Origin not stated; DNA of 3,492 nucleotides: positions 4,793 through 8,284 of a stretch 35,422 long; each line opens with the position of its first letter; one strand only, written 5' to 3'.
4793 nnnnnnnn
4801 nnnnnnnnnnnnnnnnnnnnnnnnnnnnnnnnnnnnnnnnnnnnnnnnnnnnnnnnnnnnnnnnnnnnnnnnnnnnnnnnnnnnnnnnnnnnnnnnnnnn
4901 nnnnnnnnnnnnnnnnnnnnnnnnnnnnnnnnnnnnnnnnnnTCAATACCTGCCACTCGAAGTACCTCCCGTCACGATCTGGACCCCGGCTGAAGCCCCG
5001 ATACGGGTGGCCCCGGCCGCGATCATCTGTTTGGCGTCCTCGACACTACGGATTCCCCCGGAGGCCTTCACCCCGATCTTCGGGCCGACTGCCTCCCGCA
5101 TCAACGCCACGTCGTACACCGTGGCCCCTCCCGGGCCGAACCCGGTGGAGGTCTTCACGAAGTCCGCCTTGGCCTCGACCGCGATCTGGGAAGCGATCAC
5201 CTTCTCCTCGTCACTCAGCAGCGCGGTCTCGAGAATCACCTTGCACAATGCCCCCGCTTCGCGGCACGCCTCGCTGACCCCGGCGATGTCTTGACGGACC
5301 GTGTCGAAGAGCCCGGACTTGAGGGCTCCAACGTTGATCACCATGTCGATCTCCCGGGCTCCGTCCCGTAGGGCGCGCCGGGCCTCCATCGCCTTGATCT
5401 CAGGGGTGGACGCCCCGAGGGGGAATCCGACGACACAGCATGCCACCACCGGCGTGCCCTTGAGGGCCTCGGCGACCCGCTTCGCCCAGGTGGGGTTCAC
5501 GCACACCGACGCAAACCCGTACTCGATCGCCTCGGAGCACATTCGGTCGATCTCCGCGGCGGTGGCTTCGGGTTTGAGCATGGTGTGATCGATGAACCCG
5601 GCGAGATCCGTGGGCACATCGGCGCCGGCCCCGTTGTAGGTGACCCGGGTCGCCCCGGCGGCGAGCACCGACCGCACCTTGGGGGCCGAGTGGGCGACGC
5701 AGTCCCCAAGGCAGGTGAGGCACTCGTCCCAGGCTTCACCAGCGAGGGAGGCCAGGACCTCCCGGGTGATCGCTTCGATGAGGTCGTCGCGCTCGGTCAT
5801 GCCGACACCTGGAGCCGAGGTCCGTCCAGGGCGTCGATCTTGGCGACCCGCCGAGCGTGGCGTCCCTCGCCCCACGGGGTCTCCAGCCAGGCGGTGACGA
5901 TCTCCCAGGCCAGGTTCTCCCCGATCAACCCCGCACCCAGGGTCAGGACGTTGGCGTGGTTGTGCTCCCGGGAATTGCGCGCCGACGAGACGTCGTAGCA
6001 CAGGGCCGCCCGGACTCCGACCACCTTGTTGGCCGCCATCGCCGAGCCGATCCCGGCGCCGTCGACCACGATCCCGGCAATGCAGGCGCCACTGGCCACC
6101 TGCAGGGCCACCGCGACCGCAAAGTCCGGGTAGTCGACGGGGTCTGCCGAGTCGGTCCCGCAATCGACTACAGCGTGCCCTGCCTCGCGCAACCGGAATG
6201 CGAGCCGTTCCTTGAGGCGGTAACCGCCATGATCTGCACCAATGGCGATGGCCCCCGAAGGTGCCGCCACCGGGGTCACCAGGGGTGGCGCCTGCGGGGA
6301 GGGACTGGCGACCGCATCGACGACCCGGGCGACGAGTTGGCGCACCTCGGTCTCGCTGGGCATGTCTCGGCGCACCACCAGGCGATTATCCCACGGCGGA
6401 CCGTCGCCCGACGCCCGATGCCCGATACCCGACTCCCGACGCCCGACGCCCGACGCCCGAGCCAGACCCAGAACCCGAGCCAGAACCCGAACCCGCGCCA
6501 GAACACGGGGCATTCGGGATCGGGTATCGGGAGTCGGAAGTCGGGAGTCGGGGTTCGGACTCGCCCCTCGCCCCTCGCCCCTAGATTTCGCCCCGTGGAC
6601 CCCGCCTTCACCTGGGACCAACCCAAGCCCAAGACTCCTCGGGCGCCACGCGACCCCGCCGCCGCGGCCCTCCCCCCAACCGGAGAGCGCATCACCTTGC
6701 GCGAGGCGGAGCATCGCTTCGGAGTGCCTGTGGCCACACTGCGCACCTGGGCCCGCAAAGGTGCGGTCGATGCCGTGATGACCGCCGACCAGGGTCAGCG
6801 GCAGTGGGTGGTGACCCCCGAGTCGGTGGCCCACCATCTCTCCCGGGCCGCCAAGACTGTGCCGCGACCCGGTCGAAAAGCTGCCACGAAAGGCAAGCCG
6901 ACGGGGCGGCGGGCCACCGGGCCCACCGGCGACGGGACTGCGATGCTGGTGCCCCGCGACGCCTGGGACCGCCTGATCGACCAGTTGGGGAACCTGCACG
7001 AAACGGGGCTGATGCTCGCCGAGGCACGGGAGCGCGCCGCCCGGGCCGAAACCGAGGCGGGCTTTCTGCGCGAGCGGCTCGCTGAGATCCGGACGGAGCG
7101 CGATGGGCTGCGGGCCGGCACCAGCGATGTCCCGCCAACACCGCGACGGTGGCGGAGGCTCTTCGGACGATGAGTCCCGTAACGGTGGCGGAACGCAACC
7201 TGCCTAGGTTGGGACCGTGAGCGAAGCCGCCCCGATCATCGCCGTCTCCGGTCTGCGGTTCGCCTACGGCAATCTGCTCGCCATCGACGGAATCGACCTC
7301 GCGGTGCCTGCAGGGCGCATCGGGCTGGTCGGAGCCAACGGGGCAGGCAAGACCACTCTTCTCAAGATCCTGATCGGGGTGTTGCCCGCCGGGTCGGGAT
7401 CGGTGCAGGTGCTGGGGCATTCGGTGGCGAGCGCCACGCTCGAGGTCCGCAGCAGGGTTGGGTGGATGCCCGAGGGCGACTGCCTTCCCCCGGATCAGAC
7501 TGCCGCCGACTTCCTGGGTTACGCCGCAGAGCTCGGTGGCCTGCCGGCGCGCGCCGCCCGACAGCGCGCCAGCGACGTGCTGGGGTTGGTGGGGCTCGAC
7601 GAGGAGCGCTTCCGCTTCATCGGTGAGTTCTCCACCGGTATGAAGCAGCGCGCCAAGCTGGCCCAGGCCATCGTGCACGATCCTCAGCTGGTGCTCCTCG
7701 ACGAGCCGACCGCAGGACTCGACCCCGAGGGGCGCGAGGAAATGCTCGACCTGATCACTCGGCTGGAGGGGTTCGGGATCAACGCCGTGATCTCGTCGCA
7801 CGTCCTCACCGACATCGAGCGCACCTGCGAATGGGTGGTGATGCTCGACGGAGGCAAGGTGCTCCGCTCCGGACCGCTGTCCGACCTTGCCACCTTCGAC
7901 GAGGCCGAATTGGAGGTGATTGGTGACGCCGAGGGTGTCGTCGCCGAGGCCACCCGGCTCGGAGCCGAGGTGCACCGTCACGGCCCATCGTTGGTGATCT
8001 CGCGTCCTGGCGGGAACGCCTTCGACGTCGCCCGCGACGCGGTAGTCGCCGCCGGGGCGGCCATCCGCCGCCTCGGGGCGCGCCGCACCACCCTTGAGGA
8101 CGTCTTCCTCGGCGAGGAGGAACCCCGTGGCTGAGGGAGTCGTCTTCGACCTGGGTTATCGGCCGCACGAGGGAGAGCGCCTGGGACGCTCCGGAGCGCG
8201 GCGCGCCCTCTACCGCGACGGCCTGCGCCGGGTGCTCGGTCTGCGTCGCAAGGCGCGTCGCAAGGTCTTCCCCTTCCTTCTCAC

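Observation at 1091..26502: Recurrent intergenic tandem heptamer arrays, each spacer with its own unit, positioned at stop codons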

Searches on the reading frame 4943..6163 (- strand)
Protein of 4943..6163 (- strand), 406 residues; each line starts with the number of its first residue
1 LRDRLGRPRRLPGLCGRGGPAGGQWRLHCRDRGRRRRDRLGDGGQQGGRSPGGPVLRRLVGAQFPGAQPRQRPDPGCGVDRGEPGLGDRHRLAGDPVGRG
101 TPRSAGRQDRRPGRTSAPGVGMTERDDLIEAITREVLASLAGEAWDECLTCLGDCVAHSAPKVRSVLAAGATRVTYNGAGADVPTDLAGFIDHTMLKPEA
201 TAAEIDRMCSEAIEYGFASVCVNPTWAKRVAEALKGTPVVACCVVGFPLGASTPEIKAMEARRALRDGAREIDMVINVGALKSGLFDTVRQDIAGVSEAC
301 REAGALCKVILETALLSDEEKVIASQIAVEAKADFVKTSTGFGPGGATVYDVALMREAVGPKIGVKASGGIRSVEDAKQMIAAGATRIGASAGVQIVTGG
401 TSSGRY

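Call 9: search_protein_families(library=pfam, proteins=[window:4943-6163:-])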
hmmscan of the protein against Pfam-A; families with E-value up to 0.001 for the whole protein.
window:4943-6163:- (406 aa): 2 families
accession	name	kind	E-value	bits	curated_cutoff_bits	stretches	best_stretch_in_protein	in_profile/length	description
PF01791.15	DeoC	-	4.7e-18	66.1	23.8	1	191-395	6-225/229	DeoC/LacD family aldolase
PF01180.27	DHO_dh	-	0.00039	20.1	27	0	324-393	198-271/291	Dihydroorotate dehydrogenase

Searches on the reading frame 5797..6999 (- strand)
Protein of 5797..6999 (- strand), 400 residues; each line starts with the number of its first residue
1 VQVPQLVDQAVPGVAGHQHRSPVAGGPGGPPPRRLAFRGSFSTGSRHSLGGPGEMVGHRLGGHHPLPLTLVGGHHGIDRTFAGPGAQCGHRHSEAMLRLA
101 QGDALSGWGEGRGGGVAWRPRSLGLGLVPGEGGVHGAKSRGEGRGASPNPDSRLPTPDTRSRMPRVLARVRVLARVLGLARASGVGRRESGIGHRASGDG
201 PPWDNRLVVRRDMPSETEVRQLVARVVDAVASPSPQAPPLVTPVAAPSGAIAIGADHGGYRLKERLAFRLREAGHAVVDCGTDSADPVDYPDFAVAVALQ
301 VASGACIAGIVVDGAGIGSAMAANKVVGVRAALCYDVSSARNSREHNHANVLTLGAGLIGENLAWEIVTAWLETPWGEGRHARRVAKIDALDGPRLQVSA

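Call 10: search_protein_families(library=pfam, proteins=[window:5797-6999:-])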
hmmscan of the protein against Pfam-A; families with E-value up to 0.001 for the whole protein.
window:5797-6999:- (400 aa): 1 family
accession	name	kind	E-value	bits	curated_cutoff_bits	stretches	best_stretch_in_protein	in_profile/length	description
PF02502.23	LacAB_rpiB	-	8.4e-51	172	24.7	1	251-388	1-138/138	Ribose/Galactose Isomerase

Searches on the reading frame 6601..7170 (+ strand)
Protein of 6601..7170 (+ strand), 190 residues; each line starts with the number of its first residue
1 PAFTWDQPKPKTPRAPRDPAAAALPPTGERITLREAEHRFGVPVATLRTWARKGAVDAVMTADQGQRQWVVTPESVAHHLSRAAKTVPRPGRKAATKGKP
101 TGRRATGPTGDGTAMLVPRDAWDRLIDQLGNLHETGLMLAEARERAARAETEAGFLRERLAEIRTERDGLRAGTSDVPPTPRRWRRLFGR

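Call 63: search_protein_families(library=pfam, proteins=[window:6601-7170:+], max_evalue=0.01)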
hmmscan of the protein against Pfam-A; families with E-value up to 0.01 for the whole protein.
window:6601-7170:+ (190 aa): 3 families
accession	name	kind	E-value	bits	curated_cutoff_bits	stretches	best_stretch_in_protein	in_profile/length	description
PF12728.13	HTH_17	-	0.0011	19.6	27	1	32-82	3-49/51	Helix-turn-helix domain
PF00376.29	MerR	-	0.002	18.3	28.2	1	34-67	3-36/38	MerR family regulatory protein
PF13411.12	MerR_1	-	0.0021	18.6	21.6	1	32-65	2-34/69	MerR HTH family regulatory protein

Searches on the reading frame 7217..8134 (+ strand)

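Call 10: search_protein_families(library=pfam, proteins=[window:7217-8134:+])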
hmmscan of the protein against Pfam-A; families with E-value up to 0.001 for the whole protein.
window:7217-8134:+ (305 aa): 2 families
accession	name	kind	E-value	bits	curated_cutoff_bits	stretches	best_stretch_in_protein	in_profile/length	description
PF00005.33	ABC_tran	-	3.6e-27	96.1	25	1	25-166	3-137/137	ABC transporter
PF13304.12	AAA_21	-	2e-10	41.7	27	1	135-195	235-298/304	AAA domain, putative AbiEii toxin, Type IV TA system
